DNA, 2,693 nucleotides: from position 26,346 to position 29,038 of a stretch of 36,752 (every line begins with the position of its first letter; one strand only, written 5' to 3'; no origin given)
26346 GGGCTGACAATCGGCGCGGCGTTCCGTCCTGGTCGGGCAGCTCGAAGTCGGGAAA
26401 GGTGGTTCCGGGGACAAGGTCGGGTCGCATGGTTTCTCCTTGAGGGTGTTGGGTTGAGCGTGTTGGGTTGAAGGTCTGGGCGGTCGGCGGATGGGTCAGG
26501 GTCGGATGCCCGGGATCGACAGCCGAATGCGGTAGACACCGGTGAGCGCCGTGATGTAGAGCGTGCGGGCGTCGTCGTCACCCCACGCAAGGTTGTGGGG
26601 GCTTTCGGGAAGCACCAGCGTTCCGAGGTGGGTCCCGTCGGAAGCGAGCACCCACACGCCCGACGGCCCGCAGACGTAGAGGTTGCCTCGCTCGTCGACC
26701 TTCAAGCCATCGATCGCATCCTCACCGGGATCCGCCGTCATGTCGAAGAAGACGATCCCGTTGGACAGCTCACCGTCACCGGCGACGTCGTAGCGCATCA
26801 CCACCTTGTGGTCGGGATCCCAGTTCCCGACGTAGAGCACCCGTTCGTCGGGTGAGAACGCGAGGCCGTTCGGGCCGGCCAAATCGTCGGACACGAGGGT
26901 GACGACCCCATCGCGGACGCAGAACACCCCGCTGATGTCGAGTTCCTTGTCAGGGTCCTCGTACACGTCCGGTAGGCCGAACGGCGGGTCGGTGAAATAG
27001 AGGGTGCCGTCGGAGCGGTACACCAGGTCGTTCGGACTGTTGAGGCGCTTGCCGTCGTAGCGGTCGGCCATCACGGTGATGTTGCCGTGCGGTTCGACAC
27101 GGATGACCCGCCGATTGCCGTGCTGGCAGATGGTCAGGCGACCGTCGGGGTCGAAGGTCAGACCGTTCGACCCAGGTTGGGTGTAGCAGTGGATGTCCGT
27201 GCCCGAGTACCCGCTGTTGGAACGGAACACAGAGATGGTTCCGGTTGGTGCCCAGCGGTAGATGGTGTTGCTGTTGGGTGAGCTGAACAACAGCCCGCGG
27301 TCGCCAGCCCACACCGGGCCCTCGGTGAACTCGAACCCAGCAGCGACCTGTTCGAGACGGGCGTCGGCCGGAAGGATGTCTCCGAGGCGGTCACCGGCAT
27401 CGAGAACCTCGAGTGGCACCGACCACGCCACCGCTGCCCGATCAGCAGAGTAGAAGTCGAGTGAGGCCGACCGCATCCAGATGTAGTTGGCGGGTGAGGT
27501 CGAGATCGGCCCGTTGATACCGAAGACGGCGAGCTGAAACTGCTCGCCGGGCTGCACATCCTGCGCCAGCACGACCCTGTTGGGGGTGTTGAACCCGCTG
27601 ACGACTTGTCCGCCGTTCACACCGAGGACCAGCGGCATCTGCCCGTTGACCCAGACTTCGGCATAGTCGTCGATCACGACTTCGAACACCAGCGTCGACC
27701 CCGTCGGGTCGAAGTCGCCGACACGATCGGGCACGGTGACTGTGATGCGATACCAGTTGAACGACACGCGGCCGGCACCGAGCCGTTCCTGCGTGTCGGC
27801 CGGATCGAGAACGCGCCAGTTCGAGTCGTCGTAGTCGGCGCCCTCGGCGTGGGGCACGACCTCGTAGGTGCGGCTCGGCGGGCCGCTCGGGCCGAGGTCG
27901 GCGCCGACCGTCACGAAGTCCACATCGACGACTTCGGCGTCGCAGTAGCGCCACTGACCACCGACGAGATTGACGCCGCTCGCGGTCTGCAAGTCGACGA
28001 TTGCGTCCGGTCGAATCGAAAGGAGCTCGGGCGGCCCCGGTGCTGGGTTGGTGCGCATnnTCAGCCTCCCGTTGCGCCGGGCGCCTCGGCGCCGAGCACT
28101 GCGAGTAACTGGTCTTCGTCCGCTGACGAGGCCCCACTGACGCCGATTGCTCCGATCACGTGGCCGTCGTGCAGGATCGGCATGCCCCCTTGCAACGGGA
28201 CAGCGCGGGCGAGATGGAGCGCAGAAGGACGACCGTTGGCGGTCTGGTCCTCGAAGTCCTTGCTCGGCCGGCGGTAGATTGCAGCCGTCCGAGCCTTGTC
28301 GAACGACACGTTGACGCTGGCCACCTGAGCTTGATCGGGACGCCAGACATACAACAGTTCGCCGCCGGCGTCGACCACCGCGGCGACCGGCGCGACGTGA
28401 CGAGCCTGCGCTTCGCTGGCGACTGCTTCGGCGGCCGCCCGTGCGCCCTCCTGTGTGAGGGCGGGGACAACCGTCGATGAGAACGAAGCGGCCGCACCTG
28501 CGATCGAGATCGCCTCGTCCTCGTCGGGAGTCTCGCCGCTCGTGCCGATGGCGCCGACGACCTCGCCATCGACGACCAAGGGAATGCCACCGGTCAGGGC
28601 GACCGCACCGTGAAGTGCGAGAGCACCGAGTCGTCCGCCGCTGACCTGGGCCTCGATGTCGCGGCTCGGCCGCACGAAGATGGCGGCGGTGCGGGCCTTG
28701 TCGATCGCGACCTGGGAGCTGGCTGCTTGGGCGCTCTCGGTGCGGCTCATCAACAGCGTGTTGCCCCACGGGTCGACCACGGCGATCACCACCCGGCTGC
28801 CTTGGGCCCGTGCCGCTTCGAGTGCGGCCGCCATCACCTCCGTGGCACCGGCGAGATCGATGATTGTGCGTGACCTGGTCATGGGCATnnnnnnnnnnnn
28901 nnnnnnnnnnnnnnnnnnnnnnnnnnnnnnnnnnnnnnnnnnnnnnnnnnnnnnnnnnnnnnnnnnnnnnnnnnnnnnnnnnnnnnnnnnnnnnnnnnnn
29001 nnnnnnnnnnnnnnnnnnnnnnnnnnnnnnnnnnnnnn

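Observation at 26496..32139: Tightly coupled five-gene operon of unknown pathway: GMC oxidoreductase, DM13 membrane protein, SMP-30, tandem GlcG, SMP-30 with extra domain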

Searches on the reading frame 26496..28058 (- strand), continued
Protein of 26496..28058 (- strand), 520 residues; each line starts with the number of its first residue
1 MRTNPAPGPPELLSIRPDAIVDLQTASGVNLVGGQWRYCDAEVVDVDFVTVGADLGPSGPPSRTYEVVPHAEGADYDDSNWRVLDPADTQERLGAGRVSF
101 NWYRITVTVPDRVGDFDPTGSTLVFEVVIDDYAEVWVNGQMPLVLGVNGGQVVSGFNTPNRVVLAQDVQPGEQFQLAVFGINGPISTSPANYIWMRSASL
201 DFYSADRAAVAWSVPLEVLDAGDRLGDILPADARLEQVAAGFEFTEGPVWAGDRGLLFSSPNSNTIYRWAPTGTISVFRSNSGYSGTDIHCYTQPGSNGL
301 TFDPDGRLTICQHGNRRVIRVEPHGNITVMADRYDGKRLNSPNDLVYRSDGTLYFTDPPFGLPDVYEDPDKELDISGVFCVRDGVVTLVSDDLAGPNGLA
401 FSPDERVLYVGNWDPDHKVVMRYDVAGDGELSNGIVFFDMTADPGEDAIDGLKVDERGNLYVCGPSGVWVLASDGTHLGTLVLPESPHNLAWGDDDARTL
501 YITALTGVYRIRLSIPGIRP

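Call 59: find_encoding_contigs(protein=P0259, flank=8000, max_places=1)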
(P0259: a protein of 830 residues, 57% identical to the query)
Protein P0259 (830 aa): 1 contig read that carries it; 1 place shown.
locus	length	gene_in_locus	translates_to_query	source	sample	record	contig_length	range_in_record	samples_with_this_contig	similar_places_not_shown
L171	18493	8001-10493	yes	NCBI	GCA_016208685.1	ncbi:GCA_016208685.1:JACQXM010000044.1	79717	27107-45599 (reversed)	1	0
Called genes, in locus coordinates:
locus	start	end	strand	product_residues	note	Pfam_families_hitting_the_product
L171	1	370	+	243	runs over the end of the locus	PF13489:Methyltransf_23, PF08241:Methyltransf_11, PF08242:Methyltransf_12, PF13649:Methyltransf_25, PF13847:Methyltransf_31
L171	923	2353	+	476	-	PF04015:DUF362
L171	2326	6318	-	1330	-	PF18203:IPTL-CTERM (faint)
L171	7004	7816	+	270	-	PF03928:HbpS-like, PF13185:GAF_2 (weak), PF07883:Cupin_2 (faint)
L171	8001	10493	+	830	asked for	PF01731:Arylesterase (faint), PF08450:SGL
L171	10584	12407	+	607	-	PF19576:Acyltransf_2, PF13444:Acetyltransf_5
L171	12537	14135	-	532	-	PF09335:VTT_dom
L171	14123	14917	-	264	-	PF05742:TANGO2 (weak)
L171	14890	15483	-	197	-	PF05163:DinB (weak), PF12867:DinB_2 (weak)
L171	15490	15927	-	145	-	PF13564:DoxX_2 (weak)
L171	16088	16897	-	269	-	-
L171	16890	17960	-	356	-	PF01794:Ferric_reduct, PF00355:Rieske, PF13806:Rieske_2, PF22543:Rieske_4 (weak)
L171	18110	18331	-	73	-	-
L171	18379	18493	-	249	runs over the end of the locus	PF00106:adh_short, PF08659:KR, PF13561:adh_short_C2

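Call 91: search_protein_families(library=pfam, proteins=[L086:8793-10001:+], max_evalue=0.001)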
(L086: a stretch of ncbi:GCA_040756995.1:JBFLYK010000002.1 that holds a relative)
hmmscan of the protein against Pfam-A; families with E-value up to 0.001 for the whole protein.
L086:8793-10001:+ (402 aa): 3 families
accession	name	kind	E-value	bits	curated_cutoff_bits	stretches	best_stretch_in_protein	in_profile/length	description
PF03928.20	HbpS-like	-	6.5e-56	188.3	25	2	11-132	2-127/128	Haem degrading protein HbpS-like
PF07883.17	Cupin_2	-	1.3e-06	28.5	27.2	1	364-392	34-63/70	Cupin domain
PF13185.12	GAF_2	-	0.0007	20.2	28.6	0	16-121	9-113/136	GAF domain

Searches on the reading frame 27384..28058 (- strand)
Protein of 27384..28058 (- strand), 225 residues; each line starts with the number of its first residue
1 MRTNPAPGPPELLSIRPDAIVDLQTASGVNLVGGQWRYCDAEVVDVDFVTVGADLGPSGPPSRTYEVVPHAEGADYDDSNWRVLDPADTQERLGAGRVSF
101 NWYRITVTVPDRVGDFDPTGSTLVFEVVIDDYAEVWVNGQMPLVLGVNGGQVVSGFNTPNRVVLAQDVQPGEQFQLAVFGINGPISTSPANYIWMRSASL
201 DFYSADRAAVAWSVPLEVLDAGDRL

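Call 46: search_protein_families(library=pfam, proteins=[window:27384-28058:-], max_evalue=10)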
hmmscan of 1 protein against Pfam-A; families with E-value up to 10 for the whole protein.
window:27384-28058:- (225 aa): 2 families
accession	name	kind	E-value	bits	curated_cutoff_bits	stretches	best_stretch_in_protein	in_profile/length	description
PF02837.24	Glyco_hydro_2_N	-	0.077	13.4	28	1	99-141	65-103/169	Glycosyl hydrolases family 2, sugar binding domain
PF19806.4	DUF6289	-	0.16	12.7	27.3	1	27-42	10-24/43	Family of unknown function (DUF6289)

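Call 47: search_solved_structures(query=window:27384-28058:-, max_evalue=10)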
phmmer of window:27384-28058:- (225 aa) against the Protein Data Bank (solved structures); distinct sequences matched with E-value up to 10: 39.
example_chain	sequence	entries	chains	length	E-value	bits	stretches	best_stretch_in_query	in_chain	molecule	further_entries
4fk9_A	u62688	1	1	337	0.065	15.8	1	89-123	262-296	Cellulose-binding family II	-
9bka_A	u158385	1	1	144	0.083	15.5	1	118-203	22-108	Rid family protein PSPTO3006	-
5z7w_A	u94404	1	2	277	0.12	15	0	154-211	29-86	Hyposensitive to light 1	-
6v4b_A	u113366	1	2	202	0.17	14.4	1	109-165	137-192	Neur_chan_LBD domain-containing protein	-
3ma9_A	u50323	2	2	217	0.31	13.6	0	129-182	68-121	Transmembrane glycoprotein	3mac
2cmr_A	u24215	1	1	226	0.35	13.4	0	129-182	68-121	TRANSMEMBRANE GLYCOPROTEIN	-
2xra_A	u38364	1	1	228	0.36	13.4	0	129-182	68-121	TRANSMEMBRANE PROTEIN GP41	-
3e2k_A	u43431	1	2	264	0.46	13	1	103-147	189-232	Carbapenemase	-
3e2l_A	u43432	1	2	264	0.46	13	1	103-147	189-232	Carbapenemase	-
7ti2_A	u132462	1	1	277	0.47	13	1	103-147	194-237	Carbapenem-hydrolyzing beta-lactamase KPC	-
5ll7_A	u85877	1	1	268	0.48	13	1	103-147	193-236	Beta-lactamase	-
5eec_A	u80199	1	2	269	0.48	13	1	103-147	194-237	Carbapenem-hydrolyzing beta-lactamase KPC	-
7llh_A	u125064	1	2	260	0.5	12.9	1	103-147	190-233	Carbapenem-hydrolyzing beta-lactamase KPC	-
2ov5_A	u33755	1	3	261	0.51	12.9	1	103-147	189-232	Carbapenemase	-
7ua7_A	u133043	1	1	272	0.51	12.9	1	103-147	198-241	Carbapenem-hydrolyzing beta-lactamase KPC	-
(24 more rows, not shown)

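Call 62: predict_structure(alignment_id=A4)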
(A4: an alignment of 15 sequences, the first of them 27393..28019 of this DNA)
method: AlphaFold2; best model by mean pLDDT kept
length: 209 residues; sequences in the alignment: 15
mean_pLDDT: 72.4   pTM: 0.73
mean pLDDT of the five models: 72.4, 71.8, 68.7, 68.2, 64.2
residues with pLDDT >= 90: 49; 70-90: 74; 50-70: 52; < 50: 34
segments of 3 or more residues with pLDDT < 50: 80-83, 130-139, 171-178, 197-204
pLDDT, mean of each block of 10 residues (from residue 1): 86 94 81 70 70 58 75 68 62 95 94 79 73 40 69 93 77 45 86 58 46
secondary structure, 60 per line:
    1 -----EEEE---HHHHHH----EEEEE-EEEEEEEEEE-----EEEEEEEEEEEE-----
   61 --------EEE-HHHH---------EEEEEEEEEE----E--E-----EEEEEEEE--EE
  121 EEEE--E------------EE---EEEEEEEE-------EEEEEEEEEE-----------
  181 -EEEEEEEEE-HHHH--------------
elements in order: E6-9 H13-18 E23-27 E29-38 E44-55 E69-71 H73-76 E86-95 E109-116 E119-124 E145-152 E160-169 E182-190 H192-195

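Call 65: fold_search(model_id=the predicted structure, library=pdb)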
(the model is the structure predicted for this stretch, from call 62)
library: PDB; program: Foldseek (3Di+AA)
matches with E <= 10: 1213; with E <= 0.001: 58
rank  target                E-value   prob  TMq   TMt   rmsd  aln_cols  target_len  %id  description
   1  1yq2_A                5.1e-06  1.00  0.52  0.13   7.8       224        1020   18  beta-galactosidase from Arthrobacter sp. C2-2 (isoenzyme C2-2-1) (released 2005-10-04)
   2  6sd0_A                3.3e-05  1.00  0.50  0.11   7.1       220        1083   14  Structure of beta-galactosidase from Thermotoga maritima. (released 2020-01-15)
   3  6u7i_A                4.3e-05  1.00  0.42  0.17  12.1       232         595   16  Faecalibacterium prausnitzii Beta-glucuronidase (released 2019-10-30)
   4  4jhz_A                1.1e-04  1.00  0.43  0.16  12.4       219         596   18  Structure of E. coli beta-Glucuronidase bound with a novel, potent inhibitor 2-[4-(1,3-benzodioxol-5-ylmethyl)piperazi (released 2013-08-28)
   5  6bjw                  1.1e-04  1.00  0.31  0.13  12.9       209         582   11  Eubacterium eligens Beta-glucuronidase (released 2018-07-25)
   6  2xvg                  1.1e-04  0.96  0.28  0.08  16.9       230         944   13  crystal structure of alpha-xylosidase (GH31) from Cellvibrio japonicus (released 2011-04-13)
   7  6u7i_C                1.6e-04  1.00  0.40  0.15  12.9       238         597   15  Faecalibacterium prausnitzii Beta-glucuronidase (released 2019-10-30)
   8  9m0e_A                2.0e-04  1.00  0.40  0.10  15.2       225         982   16  Enhancing the synthesis efficiency of galacto-oligosaccharides of a beta-galactosidase from Paenibacillus barengoltzii (released 2025-04-23)
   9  3i3e_B                2.4e-04  1.00  0.34  0.09  13.3       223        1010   13  E. COLI (lacZ) BETA-GALACTOSIDASE (M542A) (released 2010-05-12)
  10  7knc                  2.5e-04  0.99  0.32  0.09  16.9       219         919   16  Crystal structure of the GH31 alpha-xylosidase (Xac1773) from Xanthomonas citri (released 2021-05-26)
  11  3fn9_A                3.1e-04  1.00  0.43  0.15   8.3       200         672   14  Crystal structure of putative beta-galactosidase from bacteroides fragilis (released 2009-01-13)
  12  3ac0_B                3.1e-04  1.00  0.32  0.10  11.4       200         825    9  Crystal structure of Beta-glucosidase from Kluyveromyces marxianus in complex with glucose (released 2010-08-11)
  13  4duv_A                3.5e-04  1.00  0.34  0.09  14.4       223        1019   13  E. coli (lacZ) beta-galactosidase (G974A) 2-deoxy-galactosyl-enzyme and bis-Tris complex (released 2013-04-03)
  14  6lej_A                3.7e-04  1.00  0.39  0.15  12.5       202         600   16  Structure of E. coli beta-glucuronidase complex with C6-propyl uronic isofagomine (released 2021-01-27)
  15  7pr6_AAA              3.7e-04  1.00  0.36  0.13  14.8       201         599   16  Crystal structure of E. coli beta-glucuronidase in complex with covalent inhibitor ME727 (released 2022-08-03)
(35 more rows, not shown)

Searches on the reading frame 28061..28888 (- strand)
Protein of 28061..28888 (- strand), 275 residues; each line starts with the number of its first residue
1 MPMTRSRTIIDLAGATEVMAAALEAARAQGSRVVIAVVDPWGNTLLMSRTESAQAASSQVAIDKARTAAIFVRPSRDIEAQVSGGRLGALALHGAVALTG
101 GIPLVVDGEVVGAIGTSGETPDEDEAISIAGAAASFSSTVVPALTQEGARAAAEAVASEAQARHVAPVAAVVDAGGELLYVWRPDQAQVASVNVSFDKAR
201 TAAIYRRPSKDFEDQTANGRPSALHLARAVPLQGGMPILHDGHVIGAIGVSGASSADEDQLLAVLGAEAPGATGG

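Call 4: search_protein_families(library=pfam, proteins=[window:28061-28888:-], max_evalue=0.01)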
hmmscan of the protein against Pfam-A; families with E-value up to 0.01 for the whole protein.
window:28061-28888:- (275 aa): 5 families
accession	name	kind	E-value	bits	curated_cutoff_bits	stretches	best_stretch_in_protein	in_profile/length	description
PF03928.20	HbpS-like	-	5.1e-57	191.9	25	2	11-132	2-127/128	Haem degrading protein HbpS-like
PF13185.12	GAF_2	-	1.5e-05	25.7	28.6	0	16-130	5-124/136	GAF domain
PF17152.10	CHASE8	-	0.00015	22.4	27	1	132-249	12-100/102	Periplasmic sensor domain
PF05651.19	Diacid_rec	-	0.00048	20.3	23.6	0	236-254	75-93/134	Putative sugar diacid recognition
PF01590.32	GAF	-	0.0056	17.6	22.4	0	235-257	92-117/133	GAF domain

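Call 5: search_protein_families(library=ncbifam, proteins=[window:28061-28888:-], max_evalue=0.01)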
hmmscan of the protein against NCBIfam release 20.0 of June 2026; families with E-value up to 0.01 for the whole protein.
window:28061-28888:- (275 aa): 2 families
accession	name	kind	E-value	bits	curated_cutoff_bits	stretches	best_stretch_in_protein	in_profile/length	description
NF007275.0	PRK09732.1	equivalog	1.4e-35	122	246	2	144-262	7-125/134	hypothetical protein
NF007423.1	PRK09966.1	equivalog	0.0034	16.3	325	0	133-193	47-107/390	diguanylate cyclase DgcN/YfiN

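Call 55: search_solved_structures(query=window:28061-28888:-, max_evalue=0.001)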
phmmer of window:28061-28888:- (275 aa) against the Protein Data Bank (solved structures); distinct sequences matched with E-value up to 0.001: 7.
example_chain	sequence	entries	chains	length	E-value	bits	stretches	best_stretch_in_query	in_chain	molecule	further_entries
6bws_A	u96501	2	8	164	1.6e-14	57.8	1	16-135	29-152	Glycolate utilization protein | Efga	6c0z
2a2l_A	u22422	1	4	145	6.1e-14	55.9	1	141-264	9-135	unknown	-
4nkp_A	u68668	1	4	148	1.9e-12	51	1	141-265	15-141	putative extracellular heme-binding protein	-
9jth_A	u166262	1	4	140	8.7e-12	48.9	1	14-134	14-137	NahX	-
3fpv_A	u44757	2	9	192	1.9e-09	41.2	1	97-269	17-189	Extracellular haem-binding protein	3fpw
4bmw_A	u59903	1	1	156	2.7e-09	40.7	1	8-133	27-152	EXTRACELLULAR HAEM-BINDING PROTEIN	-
5cx7_A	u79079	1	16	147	3.9e-07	33.6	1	143-262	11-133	ATP:cob(I)alamin adenosyltransferase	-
